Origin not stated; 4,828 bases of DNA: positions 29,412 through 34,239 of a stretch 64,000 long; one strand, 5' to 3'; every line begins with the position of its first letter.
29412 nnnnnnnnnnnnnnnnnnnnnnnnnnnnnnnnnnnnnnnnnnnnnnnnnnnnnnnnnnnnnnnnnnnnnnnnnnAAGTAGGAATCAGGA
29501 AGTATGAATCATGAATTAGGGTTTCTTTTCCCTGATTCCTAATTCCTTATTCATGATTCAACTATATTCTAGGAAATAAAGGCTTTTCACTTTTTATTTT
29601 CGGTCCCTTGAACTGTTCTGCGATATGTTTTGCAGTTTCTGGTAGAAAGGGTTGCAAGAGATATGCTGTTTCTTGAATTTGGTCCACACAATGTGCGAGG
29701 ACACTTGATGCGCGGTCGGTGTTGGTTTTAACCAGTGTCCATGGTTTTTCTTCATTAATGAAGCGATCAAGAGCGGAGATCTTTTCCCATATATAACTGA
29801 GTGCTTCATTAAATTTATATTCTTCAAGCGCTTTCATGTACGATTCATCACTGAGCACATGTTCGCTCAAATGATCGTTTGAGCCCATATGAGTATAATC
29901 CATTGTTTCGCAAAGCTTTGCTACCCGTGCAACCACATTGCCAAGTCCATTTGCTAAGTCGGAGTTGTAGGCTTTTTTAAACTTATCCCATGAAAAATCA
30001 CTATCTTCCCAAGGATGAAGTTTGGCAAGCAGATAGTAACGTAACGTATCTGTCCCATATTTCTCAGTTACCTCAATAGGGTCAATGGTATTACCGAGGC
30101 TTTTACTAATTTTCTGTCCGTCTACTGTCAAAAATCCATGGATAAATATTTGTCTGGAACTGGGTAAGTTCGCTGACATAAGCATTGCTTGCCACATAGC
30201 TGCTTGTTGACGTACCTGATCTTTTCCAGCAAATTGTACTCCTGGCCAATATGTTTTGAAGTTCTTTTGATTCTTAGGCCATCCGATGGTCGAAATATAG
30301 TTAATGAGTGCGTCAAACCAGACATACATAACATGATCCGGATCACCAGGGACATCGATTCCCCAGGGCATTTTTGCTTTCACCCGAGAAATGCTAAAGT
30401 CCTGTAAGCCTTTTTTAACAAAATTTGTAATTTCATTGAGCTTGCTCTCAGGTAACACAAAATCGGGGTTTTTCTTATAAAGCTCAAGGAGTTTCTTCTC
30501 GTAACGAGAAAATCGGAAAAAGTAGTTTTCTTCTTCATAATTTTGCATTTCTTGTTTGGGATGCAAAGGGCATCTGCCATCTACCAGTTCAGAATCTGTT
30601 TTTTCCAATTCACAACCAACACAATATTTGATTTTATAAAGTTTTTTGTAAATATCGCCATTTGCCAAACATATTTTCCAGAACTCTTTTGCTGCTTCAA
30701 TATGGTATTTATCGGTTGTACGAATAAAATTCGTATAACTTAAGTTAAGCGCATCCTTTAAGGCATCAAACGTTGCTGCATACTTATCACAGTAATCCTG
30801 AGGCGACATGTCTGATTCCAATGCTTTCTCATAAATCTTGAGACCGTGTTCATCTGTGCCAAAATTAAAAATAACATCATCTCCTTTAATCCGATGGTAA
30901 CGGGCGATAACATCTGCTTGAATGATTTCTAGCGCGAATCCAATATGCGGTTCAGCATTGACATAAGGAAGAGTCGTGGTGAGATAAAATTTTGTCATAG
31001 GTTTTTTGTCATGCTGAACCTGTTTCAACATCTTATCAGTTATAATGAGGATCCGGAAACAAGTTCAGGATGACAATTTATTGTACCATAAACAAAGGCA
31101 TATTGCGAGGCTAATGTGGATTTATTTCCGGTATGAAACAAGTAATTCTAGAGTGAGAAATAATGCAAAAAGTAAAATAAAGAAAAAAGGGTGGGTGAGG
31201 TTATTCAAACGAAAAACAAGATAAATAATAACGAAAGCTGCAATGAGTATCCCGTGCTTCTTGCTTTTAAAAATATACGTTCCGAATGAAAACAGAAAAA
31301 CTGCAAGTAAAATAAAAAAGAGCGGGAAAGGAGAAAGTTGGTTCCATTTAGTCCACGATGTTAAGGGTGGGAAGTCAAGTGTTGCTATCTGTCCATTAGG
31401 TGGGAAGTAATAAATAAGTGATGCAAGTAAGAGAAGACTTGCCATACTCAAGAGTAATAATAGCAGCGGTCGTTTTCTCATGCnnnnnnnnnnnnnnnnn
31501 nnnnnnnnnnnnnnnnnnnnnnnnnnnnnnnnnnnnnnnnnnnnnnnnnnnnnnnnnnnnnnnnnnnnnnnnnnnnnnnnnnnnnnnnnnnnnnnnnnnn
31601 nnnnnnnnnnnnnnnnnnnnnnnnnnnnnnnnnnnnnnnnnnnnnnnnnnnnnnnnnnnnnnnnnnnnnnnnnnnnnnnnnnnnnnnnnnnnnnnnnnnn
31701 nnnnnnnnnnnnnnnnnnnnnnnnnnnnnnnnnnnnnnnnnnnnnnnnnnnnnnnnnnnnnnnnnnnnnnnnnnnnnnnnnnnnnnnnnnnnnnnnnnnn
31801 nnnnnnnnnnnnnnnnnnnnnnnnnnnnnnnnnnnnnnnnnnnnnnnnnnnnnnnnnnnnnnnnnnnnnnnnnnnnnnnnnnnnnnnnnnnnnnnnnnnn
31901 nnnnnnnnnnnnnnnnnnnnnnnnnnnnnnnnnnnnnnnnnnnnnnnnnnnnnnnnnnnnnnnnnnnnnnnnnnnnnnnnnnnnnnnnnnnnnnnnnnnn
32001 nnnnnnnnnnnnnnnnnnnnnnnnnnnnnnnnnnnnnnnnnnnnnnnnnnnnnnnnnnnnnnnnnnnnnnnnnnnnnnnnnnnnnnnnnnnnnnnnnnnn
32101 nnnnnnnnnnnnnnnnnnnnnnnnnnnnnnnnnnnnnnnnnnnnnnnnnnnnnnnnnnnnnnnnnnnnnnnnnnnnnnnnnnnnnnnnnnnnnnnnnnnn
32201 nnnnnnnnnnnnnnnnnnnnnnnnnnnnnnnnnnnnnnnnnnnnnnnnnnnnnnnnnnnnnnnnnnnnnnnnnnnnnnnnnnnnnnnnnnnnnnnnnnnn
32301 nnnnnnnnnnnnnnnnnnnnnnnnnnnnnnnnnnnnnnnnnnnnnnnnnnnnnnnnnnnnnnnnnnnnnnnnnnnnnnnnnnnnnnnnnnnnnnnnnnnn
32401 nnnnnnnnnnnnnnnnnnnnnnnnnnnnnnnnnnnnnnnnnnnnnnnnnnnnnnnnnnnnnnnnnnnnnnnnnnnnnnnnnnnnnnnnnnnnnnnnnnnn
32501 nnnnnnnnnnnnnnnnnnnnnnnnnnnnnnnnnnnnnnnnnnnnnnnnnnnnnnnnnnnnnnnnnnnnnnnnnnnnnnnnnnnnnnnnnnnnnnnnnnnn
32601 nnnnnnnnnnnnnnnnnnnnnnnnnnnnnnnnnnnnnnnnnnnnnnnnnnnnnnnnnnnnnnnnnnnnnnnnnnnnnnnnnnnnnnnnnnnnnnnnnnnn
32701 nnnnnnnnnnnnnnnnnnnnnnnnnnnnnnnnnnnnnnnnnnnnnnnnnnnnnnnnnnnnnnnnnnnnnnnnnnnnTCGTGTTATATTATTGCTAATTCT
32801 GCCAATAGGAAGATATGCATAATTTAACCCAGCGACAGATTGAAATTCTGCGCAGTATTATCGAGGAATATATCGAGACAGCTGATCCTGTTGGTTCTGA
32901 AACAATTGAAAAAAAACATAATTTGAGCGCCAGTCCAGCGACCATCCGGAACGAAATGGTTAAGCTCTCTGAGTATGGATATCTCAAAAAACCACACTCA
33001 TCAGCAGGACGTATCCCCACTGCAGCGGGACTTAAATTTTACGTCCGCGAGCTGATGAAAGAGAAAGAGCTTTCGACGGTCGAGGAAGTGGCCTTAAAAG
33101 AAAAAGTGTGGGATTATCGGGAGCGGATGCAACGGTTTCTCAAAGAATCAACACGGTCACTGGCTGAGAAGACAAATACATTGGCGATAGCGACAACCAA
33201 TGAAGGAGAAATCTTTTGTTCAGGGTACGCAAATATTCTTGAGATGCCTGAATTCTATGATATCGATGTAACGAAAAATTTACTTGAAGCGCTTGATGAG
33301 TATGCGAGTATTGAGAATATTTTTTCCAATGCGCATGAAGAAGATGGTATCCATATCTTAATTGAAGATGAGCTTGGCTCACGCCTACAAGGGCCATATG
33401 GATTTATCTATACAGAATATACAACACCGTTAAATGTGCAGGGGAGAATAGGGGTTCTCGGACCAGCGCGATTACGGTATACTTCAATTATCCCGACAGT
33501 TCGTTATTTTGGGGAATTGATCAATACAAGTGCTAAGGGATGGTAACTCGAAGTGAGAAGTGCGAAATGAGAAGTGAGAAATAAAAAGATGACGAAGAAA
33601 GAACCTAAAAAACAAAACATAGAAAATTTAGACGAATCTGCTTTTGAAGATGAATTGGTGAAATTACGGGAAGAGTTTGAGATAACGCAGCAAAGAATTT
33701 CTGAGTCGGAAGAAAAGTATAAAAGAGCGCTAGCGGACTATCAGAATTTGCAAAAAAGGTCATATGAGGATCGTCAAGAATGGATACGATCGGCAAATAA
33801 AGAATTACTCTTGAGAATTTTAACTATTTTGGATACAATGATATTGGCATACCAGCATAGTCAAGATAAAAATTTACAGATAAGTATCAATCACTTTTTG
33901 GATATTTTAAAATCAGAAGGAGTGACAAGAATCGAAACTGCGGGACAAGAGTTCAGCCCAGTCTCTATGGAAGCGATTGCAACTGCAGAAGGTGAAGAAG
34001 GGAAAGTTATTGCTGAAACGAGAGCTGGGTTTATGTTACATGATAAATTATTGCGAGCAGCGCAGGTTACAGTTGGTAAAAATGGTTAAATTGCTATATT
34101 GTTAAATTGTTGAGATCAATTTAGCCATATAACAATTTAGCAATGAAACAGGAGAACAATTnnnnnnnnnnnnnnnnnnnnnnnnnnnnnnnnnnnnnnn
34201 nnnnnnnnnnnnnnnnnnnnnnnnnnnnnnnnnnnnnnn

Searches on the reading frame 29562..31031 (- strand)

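Call 17: search_protein_families(library=pfam, proteins=[window:29562-31031:-], max_evalue=0.001)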
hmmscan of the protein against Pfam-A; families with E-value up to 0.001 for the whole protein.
window:29562-31031:- (489 aa): 6 families
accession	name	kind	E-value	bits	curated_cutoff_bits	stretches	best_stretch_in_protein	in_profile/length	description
PF09334.17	tRNA-synt_1g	-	2.3e-99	333.3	20.1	2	149-370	164-390/391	tRNA synthetases class I (M)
PF00133.28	tRNA-synt_1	-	9.8e-36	123.8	22.7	2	233-335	297-403/414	tRNA synthetases class I (I, L, M and V)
PF01406.26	tRNA-synt_1e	-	2.6e-13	50.5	27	2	293-349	238-294/301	tRNA synthetases class I (C) catalytic domain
PF19303.5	Anticodon_3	-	1.4e-08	35.2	23.5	1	386-475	16-102/152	Anticodon binding domain of methionyl tRNA ligase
PF08264.19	Anticodon_1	-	2.6e-05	24.6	25.1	1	397-478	14-97/148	Anticodon-binding domain of tRNA ligase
PF01921.24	tRNA-synt_1f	-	4e-05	23.1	27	0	300-356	274-330/360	tRNA synthetases class I (K)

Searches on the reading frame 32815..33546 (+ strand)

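Call 17: search_protein_families(library=pfam, proteins=[window:32815-33546:+], max_evalue=0.001)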
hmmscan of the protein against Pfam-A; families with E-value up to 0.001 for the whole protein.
window:32815-33546:+ (243 aa): 2 families
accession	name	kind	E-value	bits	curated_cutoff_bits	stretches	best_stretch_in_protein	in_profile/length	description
PF01628.27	HrcA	-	9.4e-17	62.1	22.2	1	76-226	77-215/215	HrcA protein C terminal domain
PF03444.21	HrcA_DNA-bdg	-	5.3e-05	23.2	21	1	3-71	1-68/79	Winged helix-turn-helix transcription repressor, HrcA DNA-binding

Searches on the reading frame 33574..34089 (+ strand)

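Call 17: search_protein_families(library=pfam, proteins=[window:33574-34089:+], max_evalue=0.001)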
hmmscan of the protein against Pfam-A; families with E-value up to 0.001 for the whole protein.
window:33574-34089:+ (171 aa): 1 family
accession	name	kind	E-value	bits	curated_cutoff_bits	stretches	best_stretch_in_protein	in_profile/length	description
PF01025.24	GrpE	-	2.4e-28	99.3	25.8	1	21-169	6-165/165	GrpE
